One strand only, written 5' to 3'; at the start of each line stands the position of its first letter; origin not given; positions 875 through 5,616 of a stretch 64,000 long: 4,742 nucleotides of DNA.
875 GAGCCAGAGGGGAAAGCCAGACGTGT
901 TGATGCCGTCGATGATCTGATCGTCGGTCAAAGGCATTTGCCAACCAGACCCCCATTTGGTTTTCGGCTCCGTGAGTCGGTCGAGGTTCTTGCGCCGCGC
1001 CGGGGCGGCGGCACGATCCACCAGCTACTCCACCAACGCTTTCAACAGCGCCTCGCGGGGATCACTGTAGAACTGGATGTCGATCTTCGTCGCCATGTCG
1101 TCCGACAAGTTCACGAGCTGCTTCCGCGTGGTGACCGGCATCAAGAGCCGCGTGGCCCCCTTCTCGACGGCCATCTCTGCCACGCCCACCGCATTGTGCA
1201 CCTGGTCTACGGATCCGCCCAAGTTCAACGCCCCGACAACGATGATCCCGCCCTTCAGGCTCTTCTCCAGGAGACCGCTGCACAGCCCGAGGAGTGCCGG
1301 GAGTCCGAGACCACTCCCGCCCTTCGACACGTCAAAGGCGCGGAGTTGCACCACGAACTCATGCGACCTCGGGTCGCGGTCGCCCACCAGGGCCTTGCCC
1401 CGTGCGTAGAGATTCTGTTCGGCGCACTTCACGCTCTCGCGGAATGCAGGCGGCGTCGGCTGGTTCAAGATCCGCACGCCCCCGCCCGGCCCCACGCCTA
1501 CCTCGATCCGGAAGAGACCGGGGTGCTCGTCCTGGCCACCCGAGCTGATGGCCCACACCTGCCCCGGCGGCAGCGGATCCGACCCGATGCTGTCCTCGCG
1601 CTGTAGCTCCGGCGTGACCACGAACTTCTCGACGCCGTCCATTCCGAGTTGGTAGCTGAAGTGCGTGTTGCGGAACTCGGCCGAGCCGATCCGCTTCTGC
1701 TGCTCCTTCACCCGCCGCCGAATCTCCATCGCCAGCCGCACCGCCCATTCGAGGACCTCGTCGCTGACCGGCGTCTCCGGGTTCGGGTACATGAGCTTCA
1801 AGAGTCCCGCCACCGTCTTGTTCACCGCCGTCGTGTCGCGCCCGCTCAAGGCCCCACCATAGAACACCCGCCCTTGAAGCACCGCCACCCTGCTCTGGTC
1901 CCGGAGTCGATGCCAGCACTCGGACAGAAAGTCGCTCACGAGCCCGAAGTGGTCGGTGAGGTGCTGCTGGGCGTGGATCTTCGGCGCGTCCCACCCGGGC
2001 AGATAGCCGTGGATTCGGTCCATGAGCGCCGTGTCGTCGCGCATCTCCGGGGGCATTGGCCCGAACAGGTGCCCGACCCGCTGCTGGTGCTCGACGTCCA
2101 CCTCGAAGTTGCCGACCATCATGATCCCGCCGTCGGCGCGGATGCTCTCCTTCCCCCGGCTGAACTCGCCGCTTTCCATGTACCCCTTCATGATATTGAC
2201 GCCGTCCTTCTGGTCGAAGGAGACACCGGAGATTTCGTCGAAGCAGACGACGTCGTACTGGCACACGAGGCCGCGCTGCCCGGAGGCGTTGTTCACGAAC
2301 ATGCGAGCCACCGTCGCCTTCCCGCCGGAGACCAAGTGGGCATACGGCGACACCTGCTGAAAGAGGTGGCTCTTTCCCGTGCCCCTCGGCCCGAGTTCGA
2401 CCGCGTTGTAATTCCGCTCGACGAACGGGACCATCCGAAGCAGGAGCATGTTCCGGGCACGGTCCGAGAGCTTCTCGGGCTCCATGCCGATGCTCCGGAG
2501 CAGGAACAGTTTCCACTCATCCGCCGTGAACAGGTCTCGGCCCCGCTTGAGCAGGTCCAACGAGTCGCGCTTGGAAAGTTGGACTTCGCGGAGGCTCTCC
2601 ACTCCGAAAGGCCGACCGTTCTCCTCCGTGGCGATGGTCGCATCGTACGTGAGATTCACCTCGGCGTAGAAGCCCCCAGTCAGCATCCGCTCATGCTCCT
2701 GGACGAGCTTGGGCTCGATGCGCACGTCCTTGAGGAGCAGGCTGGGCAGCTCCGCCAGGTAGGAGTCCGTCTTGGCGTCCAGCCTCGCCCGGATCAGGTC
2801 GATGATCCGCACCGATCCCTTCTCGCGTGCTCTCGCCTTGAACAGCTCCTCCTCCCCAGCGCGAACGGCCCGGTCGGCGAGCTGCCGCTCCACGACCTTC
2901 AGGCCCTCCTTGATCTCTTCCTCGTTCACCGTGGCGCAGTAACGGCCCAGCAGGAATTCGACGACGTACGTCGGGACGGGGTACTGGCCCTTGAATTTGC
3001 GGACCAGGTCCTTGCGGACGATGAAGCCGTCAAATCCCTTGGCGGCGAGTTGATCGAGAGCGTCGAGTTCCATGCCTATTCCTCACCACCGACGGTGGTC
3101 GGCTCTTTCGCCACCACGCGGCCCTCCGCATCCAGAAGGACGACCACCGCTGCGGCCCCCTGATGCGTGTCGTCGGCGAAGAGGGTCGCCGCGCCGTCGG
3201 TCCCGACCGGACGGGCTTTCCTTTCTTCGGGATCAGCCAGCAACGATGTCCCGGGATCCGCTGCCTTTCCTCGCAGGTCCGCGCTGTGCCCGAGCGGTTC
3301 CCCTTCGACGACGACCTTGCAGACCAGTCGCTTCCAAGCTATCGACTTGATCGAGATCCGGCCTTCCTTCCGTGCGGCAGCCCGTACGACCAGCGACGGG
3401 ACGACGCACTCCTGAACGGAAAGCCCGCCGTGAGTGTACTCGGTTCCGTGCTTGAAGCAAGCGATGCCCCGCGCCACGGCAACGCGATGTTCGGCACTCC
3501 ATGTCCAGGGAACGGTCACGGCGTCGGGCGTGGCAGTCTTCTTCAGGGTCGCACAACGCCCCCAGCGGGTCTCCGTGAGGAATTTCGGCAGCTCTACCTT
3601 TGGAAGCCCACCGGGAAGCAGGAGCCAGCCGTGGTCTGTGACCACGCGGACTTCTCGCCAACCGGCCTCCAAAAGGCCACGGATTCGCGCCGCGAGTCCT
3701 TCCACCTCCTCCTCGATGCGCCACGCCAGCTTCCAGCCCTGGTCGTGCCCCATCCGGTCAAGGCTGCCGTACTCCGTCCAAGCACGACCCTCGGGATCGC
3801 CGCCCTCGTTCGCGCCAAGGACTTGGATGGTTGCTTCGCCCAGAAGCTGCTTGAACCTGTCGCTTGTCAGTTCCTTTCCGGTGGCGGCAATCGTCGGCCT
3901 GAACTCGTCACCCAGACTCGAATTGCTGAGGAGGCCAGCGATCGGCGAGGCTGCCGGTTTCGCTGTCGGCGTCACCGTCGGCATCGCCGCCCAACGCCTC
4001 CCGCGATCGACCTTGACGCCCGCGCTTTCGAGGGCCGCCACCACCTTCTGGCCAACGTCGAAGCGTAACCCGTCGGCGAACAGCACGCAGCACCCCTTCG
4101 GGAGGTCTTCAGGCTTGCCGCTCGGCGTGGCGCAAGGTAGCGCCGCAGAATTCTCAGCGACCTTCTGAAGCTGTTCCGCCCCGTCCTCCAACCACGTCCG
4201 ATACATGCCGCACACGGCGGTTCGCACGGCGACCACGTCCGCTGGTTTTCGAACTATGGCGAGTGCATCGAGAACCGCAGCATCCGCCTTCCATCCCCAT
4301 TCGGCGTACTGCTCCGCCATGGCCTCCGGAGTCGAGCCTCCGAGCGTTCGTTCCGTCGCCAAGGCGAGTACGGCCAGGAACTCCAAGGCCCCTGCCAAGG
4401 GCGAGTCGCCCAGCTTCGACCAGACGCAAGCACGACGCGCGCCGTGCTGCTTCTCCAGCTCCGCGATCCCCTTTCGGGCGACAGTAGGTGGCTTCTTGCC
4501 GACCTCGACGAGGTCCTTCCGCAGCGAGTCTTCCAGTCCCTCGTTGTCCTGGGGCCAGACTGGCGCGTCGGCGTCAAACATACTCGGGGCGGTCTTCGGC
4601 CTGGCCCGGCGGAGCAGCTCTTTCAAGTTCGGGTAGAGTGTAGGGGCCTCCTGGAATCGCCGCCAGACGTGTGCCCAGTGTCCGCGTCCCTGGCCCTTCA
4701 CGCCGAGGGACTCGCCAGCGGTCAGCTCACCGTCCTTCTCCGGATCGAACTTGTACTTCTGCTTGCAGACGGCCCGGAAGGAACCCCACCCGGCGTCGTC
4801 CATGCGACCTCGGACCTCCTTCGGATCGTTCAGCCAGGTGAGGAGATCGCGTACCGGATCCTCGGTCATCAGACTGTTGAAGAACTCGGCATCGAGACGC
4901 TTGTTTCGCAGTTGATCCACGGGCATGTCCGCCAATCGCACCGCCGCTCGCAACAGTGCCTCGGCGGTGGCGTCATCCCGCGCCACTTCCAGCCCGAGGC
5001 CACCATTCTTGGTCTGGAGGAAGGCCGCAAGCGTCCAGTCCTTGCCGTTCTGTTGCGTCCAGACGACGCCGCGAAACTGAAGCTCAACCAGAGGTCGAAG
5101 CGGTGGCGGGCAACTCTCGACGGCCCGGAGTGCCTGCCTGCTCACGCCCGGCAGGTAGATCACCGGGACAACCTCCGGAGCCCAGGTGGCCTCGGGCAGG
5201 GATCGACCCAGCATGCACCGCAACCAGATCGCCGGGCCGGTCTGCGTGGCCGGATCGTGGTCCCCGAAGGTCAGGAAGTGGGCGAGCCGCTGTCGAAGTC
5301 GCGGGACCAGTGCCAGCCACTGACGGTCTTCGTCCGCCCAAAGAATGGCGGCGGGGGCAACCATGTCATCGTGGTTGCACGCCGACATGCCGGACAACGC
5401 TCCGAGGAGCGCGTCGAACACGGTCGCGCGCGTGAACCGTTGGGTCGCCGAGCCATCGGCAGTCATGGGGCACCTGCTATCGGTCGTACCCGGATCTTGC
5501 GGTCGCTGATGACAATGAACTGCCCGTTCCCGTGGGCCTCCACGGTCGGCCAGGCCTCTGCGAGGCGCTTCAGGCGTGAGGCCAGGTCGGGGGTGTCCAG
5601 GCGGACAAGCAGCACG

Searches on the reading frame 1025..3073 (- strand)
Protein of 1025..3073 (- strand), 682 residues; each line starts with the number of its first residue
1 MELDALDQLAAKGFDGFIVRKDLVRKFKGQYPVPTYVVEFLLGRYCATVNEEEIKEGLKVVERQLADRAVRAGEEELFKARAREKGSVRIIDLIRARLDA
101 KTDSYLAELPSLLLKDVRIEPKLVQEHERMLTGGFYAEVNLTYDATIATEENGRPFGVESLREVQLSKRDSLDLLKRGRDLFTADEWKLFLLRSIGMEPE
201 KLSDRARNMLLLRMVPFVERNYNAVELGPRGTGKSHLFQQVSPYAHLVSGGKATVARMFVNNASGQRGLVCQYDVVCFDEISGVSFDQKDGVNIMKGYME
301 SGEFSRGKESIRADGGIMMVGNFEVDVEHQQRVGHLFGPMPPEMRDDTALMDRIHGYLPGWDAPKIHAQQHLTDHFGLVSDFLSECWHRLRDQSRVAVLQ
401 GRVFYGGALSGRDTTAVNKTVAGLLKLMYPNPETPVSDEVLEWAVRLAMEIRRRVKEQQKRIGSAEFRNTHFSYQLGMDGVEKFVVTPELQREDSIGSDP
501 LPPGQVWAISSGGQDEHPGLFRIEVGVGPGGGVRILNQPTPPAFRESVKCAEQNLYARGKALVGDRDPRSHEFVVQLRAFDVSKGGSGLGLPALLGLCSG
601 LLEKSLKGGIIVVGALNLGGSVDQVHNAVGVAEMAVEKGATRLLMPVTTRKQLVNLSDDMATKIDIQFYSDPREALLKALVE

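Call 19: search_protein_families(library=padloc, proteins=[window:1025-3073:-], max_evalue=0.001)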
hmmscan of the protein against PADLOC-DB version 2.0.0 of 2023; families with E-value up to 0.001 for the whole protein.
window:1025-3073:- (682 aa): 5 families
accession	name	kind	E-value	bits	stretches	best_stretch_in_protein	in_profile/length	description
PDLC02506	BrxL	-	4.8e-290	961.7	1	2-680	4-677/680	BrxL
PDLC02508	BrxL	-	9.3e-148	491.5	1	4-492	2-482/698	BrxL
PDLC02509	BrxL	-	1.2e-90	302.7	2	154-472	197-515/535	BrxL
PDLC02505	BrxL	-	4.7e-67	224.9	1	14-470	12-471/482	BrxL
PDLC02507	BrxL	-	1.1e-48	164.3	1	14-454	22-455/482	BrxL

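Call 46: find_encoding_contigs(protein=window:1025-3073:-, flank=10000, max_places=6)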
Protein window:1025-3073:- (682 aa): no gene with exactly this product is on record in the collection.

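Call 47: list_cluster_members(proteins=[P0001, window:1025-3073:-, window:14840-15319:-, window:18669-19784:+])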
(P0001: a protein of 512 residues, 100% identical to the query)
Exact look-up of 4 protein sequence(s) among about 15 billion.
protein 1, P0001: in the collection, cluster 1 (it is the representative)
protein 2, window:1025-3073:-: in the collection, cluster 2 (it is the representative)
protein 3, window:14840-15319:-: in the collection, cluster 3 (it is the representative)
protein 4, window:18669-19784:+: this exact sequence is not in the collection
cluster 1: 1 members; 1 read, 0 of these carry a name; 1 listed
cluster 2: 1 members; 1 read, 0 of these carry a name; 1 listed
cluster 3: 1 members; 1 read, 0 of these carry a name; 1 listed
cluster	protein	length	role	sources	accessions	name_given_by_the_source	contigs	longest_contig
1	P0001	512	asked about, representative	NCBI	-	-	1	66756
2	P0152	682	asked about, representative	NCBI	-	-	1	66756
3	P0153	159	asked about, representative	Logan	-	-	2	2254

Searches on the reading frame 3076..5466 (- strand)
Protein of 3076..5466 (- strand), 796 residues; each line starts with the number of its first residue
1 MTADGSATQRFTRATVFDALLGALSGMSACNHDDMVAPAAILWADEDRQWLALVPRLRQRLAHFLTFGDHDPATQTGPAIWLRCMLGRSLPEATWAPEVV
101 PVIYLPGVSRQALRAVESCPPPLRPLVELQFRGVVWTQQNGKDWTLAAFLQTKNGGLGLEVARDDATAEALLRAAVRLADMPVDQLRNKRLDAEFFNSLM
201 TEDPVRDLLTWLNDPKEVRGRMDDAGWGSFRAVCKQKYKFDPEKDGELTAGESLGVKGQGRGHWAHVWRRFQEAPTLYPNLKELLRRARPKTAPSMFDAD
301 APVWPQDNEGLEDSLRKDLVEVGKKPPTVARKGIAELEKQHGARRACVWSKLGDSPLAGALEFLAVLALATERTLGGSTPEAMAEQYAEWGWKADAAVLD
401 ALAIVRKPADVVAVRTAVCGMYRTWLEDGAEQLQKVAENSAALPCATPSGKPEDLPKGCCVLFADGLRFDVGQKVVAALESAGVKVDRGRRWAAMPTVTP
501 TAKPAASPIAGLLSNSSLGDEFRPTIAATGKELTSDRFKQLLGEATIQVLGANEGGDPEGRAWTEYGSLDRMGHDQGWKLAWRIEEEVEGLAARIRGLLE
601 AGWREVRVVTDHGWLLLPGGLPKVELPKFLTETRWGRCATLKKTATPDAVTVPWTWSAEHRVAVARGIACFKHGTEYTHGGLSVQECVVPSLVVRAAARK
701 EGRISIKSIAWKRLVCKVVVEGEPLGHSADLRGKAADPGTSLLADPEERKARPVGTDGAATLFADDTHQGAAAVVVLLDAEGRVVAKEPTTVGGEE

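Call 19: search_protein_families(library=padloc, proteins=[window:3076-5466:-], max_evalue=0.001)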
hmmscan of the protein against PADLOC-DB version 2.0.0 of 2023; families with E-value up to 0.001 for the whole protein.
window:3076-5466:- (796 aa): 7 families
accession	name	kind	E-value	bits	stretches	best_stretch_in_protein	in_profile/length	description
PDLC02566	PglZ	-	5.9e-288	955.3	1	14-794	3-773/774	PglZ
PDLC02561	PglZ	-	3.5e-13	46.6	1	583-708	598-729/840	PglZ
PDLC02545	PglZ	-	3.5e-10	36.9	1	587-721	521-661/750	PglZ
PDLC02559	PglZ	-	1.1e-06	25.2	1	585-710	616-750/860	PglZ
PDLC02548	PglZ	-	1.7e-05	21.4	0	459-510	482-534/961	PglZ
PDLC02564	PglZ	-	3.7e-05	20.3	1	659-707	686-737/855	PglZ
PDLC02562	PglZ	-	0.00043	16.8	1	465-620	479-643/730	PglZ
